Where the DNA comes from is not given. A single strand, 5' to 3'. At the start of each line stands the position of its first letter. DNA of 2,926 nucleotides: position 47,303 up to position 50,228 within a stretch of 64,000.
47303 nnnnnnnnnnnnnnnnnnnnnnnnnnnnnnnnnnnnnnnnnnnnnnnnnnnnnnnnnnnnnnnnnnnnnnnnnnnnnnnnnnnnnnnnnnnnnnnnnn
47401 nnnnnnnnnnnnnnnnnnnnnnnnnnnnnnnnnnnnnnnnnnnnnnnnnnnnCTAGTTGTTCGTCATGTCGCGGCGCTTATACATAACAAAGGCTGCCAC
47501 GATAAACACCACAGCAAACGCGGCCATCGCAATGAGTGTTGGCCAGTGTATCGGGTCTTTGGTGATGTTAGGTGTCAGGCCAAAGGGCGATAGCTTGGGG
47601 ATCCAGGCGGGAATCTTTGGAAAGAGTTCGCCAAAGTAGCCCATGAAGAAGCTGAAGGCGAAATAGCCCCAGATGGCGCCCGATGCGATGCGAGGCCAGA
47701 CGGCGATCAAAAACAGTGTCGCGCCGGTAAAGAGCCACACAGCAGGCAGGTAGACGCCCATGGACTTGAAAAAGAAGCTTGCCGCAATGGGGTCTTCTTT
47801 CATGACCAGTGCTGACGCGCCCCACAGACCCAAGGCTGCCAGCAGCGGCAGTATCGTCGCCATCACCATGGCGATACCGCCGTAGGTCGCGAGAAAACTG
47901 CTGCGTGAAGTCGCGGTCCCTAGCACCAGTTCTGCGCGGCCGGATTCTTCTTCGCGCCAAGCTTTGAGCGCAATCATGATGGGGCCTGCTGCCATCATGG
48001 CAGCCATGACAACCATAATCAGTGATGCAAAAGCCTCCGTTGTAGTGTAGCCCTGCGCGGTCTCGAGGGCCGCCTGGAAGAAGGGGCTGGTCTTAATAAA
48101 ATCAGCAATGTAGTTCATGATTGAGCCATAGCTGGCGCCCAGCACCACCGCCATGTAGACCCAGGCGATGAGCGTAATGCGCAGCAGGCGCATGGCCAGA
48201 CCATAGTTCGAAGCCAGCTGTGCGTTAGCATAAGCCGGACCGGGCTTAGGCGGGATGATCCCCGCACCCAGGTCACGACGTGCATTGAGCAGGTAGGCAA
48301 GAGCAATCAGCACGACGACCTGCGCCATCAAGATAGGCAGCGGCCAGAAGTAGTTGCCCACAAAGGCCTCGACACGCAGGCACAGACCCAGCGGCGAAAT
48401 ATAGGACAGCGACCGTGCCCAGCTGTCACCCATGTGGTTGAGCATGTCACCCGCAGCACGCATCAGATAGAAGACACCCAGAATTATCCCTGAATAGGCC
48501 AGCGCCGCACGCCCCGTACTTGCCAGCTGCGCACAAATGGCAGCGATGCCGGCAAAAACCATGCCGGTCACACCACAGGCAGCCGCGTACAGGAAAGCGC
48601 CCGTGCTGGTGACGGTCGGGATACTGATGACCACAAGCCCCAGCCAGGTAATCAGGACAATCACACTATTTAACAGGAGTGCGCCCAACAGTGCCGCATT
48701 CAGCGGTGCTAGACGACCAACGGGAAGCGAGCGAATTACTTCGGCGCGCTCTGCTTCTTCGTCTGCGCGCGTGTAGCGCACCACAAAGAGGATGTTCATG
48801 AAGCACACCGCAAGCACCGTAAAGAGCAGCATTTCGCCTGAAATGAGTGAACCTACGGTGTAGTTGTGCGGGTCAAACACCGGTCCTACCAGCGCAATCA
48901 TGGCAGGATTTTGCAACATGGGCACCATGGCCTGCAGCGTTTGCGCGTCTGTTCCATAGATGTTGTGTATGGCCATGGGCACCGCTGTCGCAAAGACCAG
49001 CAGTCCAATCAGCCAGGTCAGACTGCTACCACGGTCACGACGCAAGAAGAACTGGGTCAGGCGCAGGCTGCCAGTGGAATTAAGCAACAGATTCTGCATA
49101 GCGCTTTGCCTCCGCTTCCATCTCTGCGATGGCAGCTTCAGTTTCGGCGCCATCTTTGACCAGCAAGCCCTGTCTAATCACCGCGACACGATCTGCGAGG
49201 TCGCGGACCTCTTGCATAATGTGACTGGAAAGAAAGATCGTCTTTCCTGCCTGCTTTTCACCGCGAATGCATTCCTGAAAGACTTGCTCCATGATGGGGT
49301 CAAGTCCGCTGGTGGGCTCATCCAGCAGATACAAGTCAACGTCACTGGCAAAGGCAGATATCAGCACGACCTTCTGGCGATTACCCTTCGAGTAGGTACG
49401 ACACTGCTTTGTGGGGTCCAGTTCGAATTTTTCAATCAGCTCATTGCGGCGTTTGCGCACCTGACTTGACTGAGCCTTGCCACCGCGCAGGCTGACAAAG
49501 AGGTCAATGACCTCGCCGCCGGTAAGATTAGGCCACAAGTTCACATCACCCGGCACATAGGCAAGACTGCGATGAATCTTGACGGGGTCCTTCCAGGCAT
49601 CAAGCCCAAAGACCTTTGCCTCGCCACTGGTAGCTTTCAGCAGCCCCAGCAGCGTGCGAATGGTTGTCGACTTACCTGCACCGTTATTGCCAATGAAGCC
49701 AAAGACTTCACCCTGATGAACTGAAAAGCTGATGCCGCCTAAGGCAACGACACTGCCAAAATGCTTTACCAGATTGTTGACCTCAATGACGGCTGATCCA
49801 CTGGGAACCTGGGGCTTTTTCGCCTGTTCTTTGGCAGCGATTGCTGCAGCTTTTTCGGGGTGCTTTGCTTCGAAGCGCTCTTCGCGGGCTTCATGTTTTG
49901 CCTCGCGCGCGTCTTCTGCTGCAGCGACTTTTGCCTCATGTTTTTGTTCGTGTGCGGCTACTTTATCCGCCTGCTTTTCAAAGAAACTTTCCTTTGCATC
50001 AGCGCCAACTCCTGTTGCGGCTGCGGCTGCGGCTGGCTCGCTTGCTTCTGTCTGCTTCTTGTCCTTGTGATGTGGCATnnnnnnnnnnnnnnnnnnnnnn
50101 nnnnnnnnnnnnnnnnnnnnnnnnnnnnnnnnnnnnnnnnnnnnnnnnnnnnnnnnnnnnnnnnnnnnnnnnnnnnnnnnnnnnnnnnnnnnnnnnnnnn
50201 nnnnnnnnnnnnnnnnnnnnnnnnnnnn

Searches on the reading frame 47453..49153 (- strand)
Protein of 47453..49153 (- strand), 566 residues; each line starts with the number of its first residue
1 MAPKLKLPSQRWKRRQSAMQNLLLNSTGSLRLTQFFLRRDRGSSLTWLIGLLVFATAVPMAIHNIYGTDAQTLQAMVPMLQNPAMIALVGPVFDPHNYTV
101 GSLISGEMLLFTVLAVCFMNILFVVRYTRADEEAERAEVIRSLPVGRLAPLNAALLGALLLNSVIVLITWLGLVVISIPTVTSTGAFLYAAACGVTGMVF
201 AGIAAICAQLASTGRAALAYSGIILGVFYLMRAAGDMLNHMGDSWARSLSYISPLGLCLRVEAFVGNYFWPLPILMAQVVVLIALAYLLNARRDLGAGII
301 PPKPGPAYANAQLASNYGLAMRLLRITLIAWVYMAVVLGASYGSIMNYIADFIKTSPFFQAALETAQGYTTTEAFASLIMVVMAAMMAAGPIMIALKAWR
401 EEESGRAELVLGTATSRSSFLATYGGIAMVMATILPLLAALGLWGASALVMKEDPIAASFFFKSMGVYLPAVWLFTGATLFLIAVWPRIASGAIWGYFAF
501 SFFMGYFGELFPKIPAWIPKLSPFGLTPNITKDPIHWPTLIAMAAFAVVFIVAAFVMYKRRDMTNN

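Call 7: search_protein_families(library=pfam, proteins=[window:47453-49153:-], max_evalue=0.01)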
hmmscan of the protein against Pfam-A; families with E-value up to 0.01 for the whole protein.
window:47453-49153:- (566 aa): 2 families
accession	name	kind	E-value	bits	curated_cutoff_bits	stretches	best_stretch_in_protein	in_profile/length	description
PF01061.29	ABC2_membrane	-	0.0028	17.7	26.9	1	78-255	24-199/211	ABC-2 type transporter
PF13346.12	ABC2_membrane_5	-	0.0033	17.4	25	1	108-254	35-182/205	ABC-2 family transporter protein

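Call 28: search_protein_families(library=ncbifam, proteins=[window:47453-49153:-], max_evalue=0.00001)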
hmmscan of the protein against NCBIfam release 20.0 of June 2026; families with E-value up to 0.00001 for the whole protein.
window:47453-49153:- (566 aa): 0 families

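Call 46: find_homologous_proteins(query=window:47453-49099:-, max_evalue=1e-20)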
Query window:47453-49099:- (548 aa): 739 proteins with E <= 1e-20 among 8000 candidates; the best 120 are listed.
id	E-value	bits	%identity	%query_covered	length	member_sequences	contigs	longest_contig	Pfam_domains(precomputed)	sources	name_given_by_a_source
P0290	0.0e+0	1184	100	100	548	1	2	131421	-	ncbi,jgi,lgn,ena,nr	ncbi:MAG: hypothetical protein FWE46_00325 [Coriobacteriia bacterium]|nr:hypothetical protein [Corio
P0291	1.7e-274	930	78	100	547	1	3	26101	-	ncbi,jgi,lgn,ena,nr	ncbi:MAG: ABC transporter permease [Coriobacteriia bacterium]|nr:ABC transporter permease [Coriobact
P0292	3.9e-270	915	77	100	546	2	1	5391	-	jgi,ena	-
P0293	9.8e-255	864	73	100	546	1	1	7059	-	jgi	jgi:ABC-2 type transport system permease protein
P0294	1.1e-242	825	70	100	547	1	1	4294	-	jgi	jgi:ABC-2 type transport system permease protein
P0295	2.0e-228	778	67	100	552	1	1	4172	-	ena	-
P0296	6.6e-223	759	65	100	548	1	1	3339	-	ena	-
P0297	3.0e-211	721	61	99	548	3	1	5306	-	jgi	-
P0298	3.0e-211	721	62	99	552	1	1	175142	-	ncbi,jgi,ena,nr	ncbi:MAG: ABC transporter permease [Coriobacteriia bacterium]|nr:ABC transporter permease [Coriobact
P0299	2.0e-210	718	62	99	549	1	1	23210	-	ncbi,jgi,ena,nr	ncbi:MAG: ABC transporter permease [Coriobacteriia bacterium]|nr:ABC transporter permease [Coriobact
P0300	3.8e-206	704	61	100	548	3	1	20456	-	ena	-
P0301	1.5e-204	699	61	100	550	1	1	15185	-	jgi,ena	-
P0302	1.9e-198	679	60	100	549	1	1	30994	-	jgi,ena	-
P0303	2.4e-191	655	57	100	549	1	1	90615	-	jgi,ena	-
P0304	4.6e-158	545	51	100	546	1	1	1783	-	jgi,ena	-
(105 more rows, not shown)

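Call 47: find_encoding_contigs(protein=P0291, flank=10000, max_places=3)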
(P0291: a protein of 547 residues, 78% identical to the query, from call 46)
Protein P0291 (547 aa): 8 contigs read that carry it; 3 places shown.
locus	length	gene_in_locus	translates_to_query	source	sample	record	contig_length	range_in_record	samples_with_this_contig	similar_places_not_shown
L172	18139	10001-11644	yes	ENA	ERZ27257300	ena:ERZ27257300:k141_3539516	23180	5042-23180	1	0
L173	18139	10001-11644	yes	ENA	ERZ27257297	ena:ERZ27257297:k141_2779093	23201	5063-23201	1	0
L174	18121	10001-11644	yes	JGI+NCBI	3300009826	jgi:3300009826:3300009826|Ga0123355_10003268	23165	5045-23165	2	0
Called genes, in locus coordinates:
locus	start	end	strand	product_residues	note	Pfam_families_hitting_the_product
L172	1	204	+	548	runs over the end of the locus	PF25990:Beta-barrel_YknX (weak), PF25989:YknX_C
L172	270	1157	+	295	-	PF00005:ABC_tran, PF13304:AAA_21 (faint)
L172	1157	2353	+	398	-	PF12704:MacB_PCD, PF02687:FtsX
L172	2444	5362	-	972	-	PF00690:Cation_ATPase_N, PF00122:E1-E2_ATPase, PF13246:Cation_ATPase, PF00702:Hydrolase, PF00689:Cation_ATPase_C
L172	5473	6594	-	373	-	PF08713:DNA_alkylation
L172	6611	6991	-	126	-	PF05016:ParE_toxin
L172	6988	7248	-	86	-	-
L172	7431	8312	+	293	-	PF00892:EamA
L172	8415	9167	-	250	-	PF00730:HhH-GPD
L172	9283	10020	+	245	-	PF00005:ABC_tran, PF13304:AAA_21 (weak)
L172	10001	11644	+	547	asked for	-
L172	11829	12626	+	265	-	PF01061:ABC2_membrane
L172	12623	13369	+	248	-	PF00005:ABC_tran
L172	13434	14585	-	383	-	PF04464:Glyphos_transf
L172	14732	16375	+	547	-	PF04464:Glyphos_transf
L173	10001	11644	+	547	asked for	-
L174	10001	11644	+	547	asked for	-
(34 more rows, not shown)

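Call 48: find_encoding_contigs(protein=P0298, flank=10000, max_places=2)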
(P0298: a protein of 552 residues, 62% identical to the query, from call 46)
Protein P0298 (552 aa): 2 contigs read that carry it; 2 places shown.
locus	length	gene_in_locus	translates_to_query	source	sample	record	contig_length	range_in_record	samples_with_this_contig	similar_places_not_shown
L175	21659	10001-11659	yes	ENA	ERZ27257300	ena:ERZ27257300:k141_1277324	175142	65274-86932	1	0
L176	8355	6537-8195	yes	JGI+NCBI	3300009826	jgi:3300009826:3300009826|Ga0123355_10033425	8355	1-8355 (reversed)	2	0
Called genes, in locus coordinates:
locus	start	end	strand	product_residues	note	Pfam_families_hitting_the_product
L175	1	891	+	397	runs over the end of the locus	PF12704:MacB_PCD, PF02687:FtsX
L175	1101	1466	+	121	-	PF04237:YjbR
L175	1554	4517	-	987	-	PF00690:Cation_ATPase_N, PF00122:E1-E2_ATPase, PF13246:Cation_ATPase, PF00702:Hydrolase, PF00689:Cation_ATPase_C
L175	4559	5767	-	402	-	PF13173:AAA_14, PF13635:DUF4143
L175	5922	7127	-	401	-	PF08713:DNA_alkylation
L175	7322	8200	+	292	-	PF00892:EamA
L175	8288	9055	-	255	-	PF00730:HhH-GPD, PF10576:EndIII_4Fe-2S (weak)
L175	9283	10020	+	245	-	PF00005:ABC_tran, PF13304:AAA_21 (faint)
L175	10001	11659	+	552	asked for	-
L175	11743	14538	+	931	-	PF00082:Peptidase_S8, PF09479:Flg_new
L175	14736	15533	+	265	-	PF01061:ABC2_membrane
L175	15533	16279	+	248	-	PF00005:ABC_tran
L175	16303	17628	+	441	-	PF01467:CTP_transf_like, PF13714:PEP_mutase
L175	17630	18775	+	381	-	PF02776:TPP_enzyme_N, PF02775:TPP_enzyme_C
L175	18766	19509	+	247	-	PF00483:NTP_transferase (weak), PF12804:NTP_transf_3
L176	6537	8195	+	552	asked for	-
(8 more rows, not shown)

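Call 51: find_encoding_contigs(protein=P0303, flank=10000, max_places=2)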
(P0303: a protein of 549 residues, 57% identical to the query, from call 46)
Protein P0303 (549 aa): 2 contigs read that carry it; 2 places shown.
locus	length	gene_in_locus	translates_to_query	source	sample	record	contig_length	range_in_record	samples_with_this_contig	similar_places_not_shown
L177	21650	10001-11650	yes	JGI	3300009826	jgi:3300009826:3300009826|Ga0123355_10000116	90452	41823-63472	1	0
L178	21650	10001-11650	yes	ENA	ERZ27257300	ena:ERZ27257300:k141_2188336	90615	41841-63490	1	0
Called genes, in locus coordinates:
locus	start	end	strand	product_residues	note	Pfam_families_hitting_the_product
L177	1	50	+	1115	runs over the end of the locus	PF17757:UvrB_inter, PF02559:CarD_TRCF_RID, PF00270:DEAD, PF04851:ResIII, PF00271:Helicase_C, PF03461:TRCF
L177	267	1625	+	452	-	PF13623:SurA_N_2, PF13624:SurA_N_3, PF09312:SurA_N (weak), PF13145:Rotamase_2, PF00639:Rotamase, PF13616:Rotamase_3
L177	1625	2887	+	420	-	PF03952:Enolase_N, PF00113:Enolase_C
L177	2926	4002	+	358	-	-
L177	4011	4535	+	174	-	-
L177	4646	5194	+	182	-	PF04417:DUF501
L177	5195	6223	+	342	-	PF02541:Ppx-GppA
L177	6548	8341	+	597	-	-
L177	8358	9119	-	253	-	PF00730:HhH-GPD, PF10576:EndIII_4Fe-2S (faint)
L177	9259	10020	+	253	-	PF00005:ABC_tran, PF13304:AAA_21 (weak)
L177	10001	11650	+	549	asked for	-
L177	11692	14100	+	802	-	PF04464:Glyphos_transf, PF20706:GT4-conflict (weak), PF00534:Glycos_transf_1, PF13692:Glyco_trans_1_4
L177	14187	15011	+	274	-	PF01061:ABC2_membrane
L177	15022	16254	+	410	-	PF13476:AAA_23 (weak), PF00005:ABC_tran, PF13304:AAA_21 (faint), PF14524:Wzt_C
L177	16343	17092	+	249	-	PF12804:NTP_transf_3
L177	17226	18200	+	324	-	PF00155:Aminotran_1_2, PF04864:Alliinase_C (weak)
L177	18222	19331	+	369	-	PF01210:NAD_Gly3P_dh_N (faint), PF02558:ApbA (weak), PF03807:F420_oxidored (weak), PF02317:Octopine_DH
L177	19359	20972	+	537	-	PF04991:LicD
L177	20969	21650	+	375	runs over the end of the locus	-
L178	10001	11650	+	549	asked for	-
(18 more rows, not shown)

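Call 52: find_encoding_contigs(protein=P0302, flank=10000, max_places=2)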
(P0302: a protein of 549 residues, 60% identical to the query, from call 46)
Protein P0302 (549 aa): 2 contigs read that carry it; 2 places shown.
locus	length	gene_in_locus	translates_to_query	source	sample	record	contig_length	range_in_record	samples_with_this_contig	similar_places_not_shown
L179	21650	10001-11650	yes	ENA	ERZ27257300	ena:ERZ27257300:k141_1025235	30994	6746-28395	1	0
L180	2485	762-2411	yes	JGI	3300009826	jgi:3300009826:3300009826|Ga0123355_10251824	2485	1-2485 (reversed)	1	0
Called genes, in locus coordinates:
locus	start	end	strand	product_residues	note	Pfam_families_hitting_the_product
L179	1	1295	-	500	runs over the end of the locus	PF13240:Zn_Ribbon_1 (weak)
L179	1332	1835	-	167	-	PF12773:DZR (weak), PF13240:Zn_Ribbon_1 (faint)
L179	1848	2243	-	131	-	PF13240:Zn_Ribbon_1 (weak)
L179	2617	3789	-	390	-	PF13240:Zn_Ribbon_1 (faint)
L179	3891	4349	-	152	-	-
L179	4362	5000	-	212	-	PF12773:DZR (faint), PF13240:Zn_Ribbon_1 (weak)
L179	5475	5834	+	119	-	PF21784:Bflower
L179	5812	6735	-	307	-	PF02899:Phage_int_SAM_1, PF13495:Phage_int_SAM_4 (weak), PF00589:Phage_integrase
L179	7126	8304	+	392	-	-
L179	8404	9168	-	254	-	PF00730:HhH-GPD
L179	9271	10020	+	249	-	PF00005:ABC_tran, PF13304:AAA_21 (weak)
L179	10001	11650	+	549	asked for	-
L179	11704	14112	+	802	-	PF04464:Glyphos_transf, PF00534:Glycos_transf_1, PF13692:Glyco_trans_1_4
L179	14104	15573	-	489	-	PF04932:Wzy_C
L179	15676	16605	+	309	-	PF01061:ABC2_membrane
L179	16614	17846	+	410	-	PF13476:AAA_23 (weak), PF00005:ABC_tran, PF13304:AAA_21 (faint), PF14524:Wzt_C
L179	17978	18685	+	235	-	PF12804:NTP_transf_3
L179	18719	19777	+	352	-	PF00155:Aminotran_1_2, PF00266:Aminotran_5 (faint), PF04864:Alliinase_C (weak)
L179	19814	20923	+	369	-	PF01210:NAD_Gly3P_dh_N (weak), PF02558:ApbA (weak), PF03807:F420_oxidored (weak), PF02317:Octopine_DH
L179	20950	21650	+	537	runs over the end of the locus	PF04991:LicD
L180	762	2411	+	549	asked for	-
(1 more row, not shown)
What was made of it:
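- On Conserved-site variable surface-polysaccharide locus (O-antigen or cps type): L177 and L179 have a TagF-GT4 fusion, LicD and a Wzt_C exporter (calls 47, 48, 51, 52).
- L177 and L179 (57-60%) have a TagF-GT4 fusion, a Wzm/Wzt exporter and LicD at the same place (calls 47, 48, 51, 52). Two non-orthologous exporter classes occur at the same site, and the biosynthetic content is wholly different between lineages: phosphonate, LicD or Fuc4NAc types (calls 48, 51, 52).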

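Call 65: find_encoding_contigs(protein=P0299, flank=10000, max_places=2)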
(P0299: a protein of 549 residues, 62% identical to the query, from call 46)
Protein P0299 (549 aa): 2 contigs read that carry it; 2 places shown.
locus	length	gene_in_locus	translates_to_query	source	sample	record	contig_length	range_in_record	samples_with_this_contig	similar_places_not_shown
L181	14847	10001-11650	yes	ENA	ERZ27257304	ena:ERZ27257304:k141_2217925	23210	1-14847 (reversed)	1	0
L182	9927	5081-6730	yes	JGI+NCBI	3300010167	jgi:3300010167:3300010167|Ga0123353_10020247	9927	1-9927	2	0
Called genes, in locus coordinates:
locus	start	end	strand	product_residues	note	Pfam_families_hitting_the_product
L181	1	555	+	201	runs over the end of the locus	PF01467:CTP_transf_like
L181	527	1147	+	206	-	PF01966:HD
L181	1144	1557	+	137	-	PF02410:RsfS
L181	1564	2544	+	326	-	PF00892:EamA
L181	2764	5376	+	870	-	PF25390:WD40_RLD, PF13540:RCC1_2, PF13540:RCC1_2, PF00415:RCC1, PF13540:RCC1_2, PF00415:RCC1, PF13540:RCC1_2, PF24547:DUF7601, +3 more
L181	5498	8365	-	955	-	PF00690:Cation_ATPase_N, PF00122:E1-E2_ATPase, PF13246:Cation_ATPase, PF00702:Hydrolase, PF00689:Cation_ATPase_C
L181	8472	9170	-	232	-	PF00730:HhH-GPD, PF00633:HHH (weak), PF10576:EndIII_4Fe-2S (faint)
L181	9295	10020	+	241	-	PF00005:ABC_tran, PF13304:AAA_21 (weak)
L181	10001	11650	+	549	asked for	-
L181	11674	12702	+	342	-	-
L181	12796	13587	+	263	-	-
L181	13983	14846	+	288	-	?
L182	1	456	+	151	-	?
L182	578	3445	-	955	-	PF00690:Cation_ATPase_N, PF00122:E1-E2_ATPase, PF13246:Cation_ATPase, PF00702:Hydrolase, PF00689:Cation_ATPase_C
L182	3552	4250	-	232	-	PF00730:HhH-GPD, PF00633:HHH (weak), PF10576:EndIII_4Fe-2S (faint)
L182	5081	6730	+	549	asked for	-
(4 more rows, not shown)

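Call 66: find_encoding_contigs(protein=P0300, flank=10000, max_places=2)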
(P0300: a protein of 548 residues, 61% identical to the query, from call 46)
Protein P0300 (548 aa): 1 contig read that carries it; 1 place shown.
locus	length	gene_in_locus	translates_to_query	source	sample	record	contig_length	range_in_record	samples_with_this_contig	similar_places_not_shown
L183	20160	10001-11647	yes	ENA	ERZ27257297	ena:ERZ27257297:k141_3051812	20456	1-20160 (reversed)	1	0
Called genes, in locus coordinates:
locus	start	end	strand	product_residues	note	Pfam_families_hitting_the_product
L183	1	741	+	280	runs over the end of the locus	PF00376:MerR, PF13411:MerR_1, PF06445:GyrI-like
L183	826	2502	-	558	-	PF00324:AA_permease, PF13520:AA_permease_2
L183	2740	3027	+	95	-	-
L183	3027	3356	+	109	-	PF05016:ParE_toxin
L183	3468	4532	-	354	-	PF02811:PHP (weak), PF13263:PHP_C (weak)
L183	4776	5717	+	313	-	PF00696:AA_kinase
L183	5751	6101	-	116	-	-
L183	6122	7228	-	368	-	PF08713:DNA_alkylation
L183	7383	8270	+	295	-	PF00892:EamA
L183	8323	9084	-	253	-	PF00730:HhH-GPD, PF00633:HHH (weak), PF10576:EndIII_4Fe-2S (weak)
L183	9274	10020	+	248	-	PF00005:ABC_tran, PF13304:AAA_21 (weak)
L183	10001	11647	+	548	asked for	-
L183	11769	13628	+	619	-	-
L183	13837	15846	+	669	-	PF09479:Flg_new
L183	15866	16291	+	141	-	PF00472:RF-1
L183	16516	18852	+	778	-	PF25384:Alsin_RLD (faint), PF25390:WD40_RLD, PF00415:RCC1 (weak), PF25390:WD40_RLD, PF00415:RCC1 (weak), PF13540:RCC1_2 (weak), PF00415:RCC1, PF24547:DUF7601 (weak), +1 more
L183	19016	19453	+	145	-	PF04397:LytTR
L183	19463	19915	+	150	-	-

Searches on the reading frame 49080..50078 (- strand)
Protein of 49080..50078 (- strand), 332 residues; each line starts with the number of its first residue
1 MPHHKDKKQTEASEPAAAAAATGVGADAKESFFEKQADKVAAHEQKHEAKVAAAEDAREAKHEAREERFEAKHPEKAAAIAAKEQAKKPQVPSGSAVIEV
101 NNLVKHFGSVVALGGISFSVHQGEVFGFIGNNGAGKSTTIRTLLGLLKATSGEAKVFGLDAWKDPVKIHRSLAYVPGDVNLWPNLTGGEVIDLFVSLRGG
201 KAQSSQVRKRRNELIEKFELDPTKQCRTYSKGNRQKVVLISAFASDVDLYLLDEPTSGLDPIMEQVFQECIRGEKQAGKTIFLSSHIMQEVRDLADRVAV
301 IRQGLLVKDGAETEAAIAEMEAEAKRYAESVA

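Call 7: search_protein_families(library=pfam, proteins=[window:49080-50078:-], max_evalue=0.01)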
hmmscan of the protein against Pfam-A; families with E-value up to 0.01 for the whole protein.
window:49080-50078:- (332 aa): 4 families
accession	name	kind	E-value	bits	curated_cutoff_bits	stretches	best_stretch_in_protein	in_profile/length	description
PF00005.33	ABC_tran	-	3.2e-25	89.8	25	1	114-257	2-137/137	ABC transporter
PF13304.12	AAA_21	-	1.5e-09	38.8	27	1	229-288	238-300/304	AAA domain, putative AbiEii toxin, Type IV TA system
PF13476.12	AAA_23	-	0.0026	18.9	27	1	116-202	15-86/201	AAA domain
PF13401.12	AAA_22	-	0.0066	17.2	27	0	129-169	11-33/130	AAA domain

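Call 28: search_protein_families(library=ncbifam, proteins=[window:49080-50078:-], max_evalue=0.00001)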
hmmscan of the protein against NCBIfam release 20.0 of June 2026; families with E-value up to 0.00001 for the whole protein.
window:49080-50078:- (332 aa): 180 families (the best 25 are shown)
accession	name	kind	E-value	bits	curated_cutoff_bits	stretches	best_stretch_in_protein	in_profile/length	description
TIGR01188.1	drrA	subfamily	8.4e-56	189.5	312.45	1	105-314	1-210/302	daunorubicin resistance ABC transporter, ATP-binding protein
TIGR03522.1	GldA_ABC_ATP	equivalog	8.6e-44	150.2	402.6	1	98-319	3-223/301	gliding motility-associated ABC transporter ATP-binding subunit GldA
NF033858.1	ABC2_perm_RbbA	equivalog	1.1e-43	149.3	1050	1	52-312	220-481/909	ribosome-associated ATPase/putative transporter RbbA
NF010060.0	PRK13537.1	equivalog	3e-36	124.9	521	1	88-315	6-233/314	nodulation factor ABC transporter ATP-binding protein NodI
NF047565.1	PSM_export_PmtA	equivalog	1.2e-34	119.9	350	1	97-310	2-210/282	phenol-soluble modulin export ABC transporter ATP-binding protein PmtA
TIGR03740.1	galliderm_ABC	subfamily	5.9e-33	114.4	309.75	1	99-310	2-206/223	lantibiotic protection ABC transporter ATP-binding subunit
NF010059.0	PRK13536.1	equivalog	1.3e-32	112.9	549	1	58-312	10-258/342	nodulation factor ABC transporter ATP-binding protein NodI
TIGR04406.1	LPS_export_lptB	equivalog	4.4e-32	111.3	240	1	98-315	2-222/239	LPS export ABC transporter ATP-binding protein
NF011967.0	PRK15439.1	equivalog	8e-32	110.3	586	1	94-317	8-229/510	autoinducer 2 ABC transporter ATP-binding protein LsrA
TIGR03864.1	PQQ_ABC_ATP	hypoth_equivalog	2.1e-31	109.2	302.25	1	98-316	2-220/236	ABC transporter, ATP-binding subunit, PQQ-dependent alcohol dehydrogenase system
NF008442.0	PRK11288.1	equivalog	3.4e-30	104.8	689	1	95-311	5-226/504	L-arabinose ABC transporter ATP-binding protein AraG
TIGR01288.1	nodI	equivalog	4.4e-30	104.7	424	1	97-317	4-223/303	nodulation factor ABC transporter ATP-binding protein NodI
TIGR04521.1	ECF_ATPase_2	equivalog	9.3e-29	100.4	330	1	111-315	19-232/279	energy-coupling factor transporter ATPase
TIGR03410.1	urea_trans_UrtE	equivalog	9.5e-29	100.5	285.8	1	99-318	2-222/230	urea ABC transporter ATP-binding subunit UrtE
NF041861.1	YtfR_transport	equivalog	3.2e-28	98.4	850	1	98-310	2-219/492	galactofuranose ABC transporter, ATP-binding protein YtfR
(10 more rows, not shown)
